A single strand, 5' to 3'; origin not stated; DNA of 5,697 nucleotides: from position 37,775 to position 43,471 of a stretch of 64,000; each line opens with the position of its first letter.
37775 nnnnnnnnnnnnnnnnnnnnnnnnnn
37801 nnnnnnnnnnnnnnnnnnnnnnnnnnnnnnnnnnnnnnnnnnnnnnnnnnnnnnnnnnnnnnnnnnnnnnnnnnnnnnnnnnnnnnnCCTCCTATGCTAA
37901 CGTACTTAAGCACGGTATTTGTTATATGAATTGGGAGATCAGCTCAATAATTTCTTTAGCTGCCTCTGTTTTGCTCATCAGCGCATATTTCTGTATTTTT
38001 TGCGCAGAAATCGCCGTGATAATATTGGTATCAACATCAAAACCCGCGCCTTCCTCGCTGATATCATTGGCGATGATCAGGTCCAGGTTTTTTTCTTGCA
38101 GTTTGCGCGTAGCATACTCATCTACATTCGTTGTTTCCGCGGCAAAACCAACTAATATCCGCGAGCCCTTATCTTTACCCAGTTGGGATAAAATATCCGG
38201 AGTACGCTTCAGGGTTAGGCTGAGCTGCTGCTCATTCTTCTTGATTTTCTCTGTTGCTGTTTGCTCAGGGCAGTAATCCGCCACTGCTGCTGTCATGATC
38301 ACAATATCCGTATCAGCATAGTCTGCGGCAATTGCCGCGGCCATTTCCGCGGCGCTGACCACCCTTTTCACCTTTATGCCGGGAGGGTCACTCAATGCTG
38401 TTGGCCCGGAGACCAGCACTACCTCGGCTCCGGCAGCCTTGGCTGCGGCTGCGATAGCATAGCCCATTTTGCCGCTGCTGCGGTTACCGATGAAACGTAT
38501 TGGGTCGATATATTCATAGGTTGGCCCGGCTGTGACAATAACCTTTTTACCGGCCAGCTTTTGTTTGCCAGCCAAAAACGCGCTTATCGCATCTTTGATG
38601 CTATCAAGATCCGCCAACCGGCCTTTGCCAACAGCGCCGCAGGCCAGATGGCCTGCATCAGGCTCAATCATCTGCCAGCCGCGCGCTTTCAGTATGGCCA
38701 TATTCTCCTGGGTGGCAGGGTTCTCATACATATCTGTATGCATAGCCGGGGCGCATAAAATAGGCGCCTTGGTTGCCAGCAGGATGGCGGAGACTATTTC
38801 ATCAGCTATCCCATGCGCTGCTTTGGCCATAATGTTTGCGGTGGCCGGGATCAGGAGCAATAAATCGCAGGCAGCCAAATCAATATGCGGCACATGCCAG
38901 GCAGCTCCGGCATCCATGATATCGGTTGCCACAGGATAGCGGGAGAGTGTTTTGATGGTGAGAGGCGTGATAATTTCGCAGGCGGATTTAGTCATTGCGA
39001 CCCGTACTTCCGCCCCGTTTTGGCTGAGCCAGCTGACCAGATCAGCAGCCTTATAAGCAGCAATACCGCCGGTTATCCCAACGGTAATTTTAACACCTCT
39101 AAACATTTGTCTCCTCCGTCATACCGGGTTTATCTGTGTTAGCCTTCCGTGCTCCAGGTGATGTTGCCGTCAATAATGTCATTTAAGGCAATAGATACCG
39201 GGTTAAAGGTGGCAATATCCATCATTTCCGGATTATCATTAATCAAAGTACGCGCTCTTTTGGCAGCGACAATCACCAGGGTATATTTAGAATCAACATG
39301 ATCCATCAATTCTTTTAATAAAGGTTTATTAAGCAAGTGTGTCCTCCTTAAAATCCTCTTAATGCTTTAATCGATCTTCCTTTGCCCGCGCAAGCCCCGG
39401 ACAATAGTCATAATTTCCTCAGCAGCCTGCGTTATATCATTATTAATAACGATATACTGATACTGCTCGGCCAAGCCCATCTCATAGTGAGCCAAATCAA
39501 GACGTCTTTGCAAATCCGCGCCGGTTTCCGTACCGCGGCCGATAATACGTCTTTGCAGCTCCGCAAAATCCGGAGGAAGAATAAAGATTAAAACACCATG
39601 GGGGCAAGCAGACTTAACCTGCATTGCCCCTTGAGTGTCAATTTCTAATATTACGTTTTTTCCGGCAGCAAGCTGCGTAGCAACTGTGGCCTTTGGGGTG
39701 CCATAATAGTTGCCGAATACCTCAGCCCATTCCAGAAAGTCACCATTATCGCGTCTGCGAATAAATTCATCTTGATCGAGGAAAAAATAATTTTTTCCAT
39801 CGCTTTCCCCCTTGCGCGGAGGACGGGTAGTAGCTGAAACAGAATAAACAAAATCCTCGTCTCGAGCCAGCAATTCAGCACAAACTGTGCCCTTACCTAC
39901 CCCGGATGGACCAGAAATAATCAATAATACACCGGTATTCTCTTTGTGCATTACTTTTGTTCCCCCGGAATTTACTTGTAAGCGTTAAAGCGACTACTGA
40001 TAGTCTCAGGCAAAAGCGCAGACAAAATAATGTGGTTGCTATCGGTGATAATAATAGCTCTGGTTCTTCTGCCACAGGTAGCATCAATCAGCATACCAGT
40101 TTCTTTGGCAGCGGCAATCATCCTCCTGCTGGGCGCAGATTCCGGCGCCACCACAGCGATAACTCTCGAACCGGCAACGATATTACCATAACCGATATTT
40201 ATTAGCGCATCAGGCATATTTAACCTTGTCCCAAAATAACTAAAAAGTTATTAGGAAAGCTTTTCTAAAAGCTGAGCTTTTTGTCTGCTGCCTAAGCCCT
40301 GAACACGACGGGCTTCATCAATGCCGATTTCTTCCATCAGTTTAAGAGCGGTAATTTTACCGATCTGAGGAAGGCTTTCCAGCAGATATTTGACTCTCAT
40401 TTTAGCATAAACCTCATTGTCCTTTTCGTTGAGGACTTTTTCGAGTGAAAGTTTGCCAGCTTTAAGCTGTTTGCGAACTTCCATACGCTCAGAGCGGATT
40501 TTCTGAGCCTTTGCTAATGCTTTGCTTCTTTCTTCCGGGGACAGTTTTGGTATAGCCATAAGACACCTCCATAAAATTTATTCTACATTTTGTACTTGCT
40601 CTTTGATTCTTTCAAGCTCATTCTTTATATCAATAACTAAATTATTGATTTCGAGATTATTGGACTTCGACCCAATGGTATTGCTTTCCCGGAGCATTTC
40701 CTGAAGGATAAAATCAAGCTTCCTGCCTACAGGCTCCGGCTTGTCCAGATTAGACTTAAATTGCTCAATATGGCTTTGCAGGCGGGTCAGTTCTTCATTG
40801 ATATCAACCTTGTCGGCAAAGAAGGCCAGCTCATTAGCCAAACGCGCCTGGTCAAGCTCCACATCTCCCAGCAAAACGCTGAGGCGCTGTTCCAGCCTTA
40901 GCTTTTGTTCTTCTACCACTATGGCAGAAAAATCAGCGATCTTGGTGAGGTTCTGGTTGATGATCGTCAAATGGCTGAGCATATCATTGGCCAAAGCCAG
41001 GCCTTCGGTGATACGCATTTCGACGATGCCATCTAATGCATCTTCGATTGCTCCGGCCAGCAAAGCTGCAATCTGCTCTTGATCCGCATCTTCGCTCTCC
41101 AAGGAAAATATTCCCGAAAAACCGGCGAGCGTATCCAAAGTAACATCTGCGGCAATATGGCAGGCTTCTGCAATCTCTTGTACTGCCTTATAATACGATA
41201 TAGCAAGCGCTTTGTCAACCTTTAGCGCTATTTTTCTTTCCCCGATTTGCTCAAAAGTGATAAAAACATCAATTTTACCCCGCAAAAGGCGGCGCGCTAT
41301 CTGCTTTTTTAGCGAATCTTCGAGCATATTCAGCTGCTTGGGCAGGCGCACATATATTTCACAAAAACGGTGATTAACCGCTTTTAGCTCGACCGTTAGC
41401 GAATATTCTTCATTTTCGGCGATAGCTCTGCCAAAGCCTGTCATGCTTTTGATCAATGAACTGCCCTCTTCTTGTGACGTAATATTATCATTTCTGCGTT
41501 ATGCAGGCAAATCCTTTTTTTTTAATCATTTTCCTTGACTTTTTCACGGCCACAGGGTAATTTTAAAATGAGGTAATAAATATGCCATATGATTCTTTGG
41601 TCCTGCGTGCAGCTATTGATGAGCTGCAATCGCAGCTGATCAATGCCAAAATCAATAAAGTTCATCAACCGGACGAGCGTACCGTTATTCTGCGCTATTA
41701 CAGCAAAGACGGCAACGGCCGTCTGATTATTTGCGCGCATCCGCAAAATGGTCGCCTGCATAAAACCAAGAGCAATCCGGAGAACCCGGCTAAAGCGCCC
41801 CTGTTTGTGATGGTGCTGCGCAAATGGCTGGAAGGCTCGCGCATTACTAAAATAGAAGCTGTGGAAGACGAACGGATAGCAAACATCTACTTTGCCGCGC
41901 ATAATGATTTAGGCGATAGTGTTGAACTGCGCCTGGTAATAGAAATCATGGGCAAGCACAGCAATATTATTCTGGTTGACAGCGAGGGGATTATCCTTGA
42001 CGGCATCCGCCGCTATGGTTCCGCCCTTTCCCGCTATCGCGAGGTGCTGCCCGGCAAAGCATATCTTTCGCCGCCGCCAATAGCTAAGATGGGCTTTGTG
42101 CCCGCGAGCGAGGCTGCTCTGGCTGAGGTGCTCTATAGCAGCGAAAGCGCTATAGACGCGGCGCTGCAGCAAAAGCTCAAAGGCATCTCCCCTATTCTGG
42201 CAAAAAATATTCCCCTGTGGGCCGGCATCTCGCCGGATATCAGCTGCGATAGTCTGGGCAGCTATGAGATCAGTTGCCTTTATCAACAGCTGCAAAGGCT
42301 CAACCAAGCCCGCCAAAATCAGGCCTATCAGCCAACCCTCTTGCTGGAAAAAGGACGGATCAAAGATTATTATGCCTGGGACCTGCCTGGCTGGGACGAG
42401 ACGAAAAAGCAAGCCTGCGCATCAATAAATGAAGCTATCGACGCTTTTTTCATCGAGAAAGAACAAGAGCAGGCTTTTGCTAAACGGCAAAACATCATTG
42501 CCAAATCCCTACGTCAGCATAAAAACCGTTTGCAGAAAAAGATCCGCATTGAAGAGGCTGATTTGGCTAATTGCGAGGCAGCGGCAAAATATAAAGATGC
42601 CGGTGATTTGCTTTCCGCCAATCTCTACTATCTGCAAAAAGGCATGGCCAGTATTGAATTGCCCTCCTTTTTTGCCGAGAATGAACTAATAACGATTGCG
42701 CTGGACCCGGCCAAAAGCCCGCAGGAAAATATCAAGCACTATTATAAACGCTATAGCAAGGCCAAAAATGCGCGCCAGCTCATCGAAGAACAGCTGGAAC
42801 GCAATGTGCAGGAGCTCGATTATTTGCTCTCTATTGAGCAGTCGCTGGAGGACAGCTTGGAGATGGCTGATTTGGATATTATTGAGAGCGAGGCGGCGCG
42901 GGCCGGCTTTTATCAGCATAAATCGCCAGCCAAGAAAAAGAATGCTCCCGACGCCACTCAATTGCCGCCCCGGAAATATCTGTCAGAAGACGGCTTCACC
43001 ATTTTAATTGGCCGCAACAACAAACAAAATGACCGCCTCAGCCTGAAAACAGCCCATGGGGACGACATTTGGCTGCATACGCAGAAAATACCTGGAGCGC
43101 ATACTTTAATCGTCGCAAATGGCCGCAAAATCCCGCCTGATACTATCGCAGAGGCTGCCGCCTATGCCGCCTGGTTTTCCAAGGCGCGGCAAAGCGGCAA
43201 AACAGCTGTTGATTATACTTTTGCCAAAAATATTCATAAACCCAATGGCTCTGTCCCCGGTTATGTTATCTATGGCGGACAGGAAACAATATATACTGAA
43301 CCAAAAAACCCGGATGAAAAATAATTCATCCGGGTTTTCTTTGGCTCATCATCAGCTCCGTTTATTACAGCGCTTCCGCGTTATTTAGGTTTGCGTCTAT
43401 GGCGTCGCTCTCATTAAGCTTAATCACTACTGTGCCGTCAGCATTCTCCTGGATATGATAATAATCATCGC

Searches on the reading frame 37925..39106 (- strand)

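Call 49: search_protein_families(library=pfam, proteins=[window:37925-39106:-], max_evalue=0.00001)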
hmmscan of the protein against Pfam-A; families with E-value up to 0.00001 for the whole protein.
window:37925-39106:- (394 aa): 2 families
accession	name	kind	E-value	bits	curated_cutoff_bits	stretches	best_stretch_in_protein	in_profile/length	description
PF04127.22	DFP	-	1.6e-73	247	22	1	184-365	1-185/186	DNA/pantothenate metabolism flavoprotein C-terminal domain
PF02441.25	Flavoprotein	-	3e-29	102.2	22.7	1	6-149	2-146/162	Flavoprotein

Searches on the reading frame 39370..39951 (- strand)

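Call 49: search_protein_families(library=pfam, proteins=[window:39370-39951:-], max_evalue=0.00001)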
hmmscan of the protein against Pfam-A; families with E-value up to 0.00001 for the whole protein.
window:39370-39951:- (194 aa): 1 family
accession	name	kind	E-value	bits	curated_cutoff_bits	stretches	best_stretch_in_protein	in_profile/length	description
PF00625.27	Guanylate_kin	-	3e-45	154.6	25.2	1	9-184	4-179/182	Guanylate kinase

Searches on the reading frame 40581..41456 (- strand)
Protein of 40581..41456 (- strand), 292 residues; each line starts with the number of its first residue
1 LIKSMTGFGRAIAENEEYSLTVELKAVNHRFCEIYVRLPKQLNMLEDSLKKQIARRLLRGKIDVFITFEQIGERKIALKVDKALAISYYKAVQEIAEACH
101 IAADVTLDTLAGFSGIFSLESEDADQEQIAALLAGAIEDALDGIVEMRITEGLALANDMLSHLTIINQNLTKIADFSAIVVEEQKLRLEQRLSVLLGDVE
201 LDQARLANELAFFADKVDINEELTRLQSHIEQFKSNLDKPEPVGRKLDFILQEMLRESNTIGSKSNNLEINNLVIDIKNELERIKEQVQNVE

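Call 49: search_protein_families(library=pfam, proteins=[window:40581-41456:-], max_evalue=0.00001)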
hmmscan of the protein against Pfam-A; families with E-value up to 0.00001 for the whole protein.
window:40581-41456:- (292 aa): 2 families
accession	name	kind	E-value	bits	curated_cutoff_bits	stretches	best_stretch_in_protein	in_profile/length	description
PF03755.18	YicC-like_N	-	1.5e-46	159.1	25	1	2-156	1-155/156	Endoribonuclease YicC-like, N-terminal region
PF08340.16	YicC-like_C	-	4.3e-44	149.9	27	1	176-292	4-120/120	Endoribonuclease YicC-like, C-terminal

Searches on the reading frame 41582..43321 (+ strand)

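Call 49: search_protein_families(library=pfam, proteins=[window:41582-43321:+], max_evalue=0.00001)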
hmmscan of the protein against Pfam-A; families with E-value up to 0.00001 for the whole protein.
window:41582-43321:+ (580 aa): 3 families
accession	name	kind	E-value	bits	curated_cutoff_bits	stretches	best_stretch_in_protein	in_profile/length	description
PF05833.16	NFACT_N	-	2.6e-127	425.8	31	1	4-454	1-453/456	NFACT N-terminal and middle domains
PF05670.18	NFACT-R_1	-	4.5e-12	46.9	29.8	1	466-556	5-98/112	NFACT protein RNA binding domain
PF18297.6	NFACT-R_2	-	4.9e-07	30.3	26.9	1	467-550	5-84/104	NFACT protein RNA binding domain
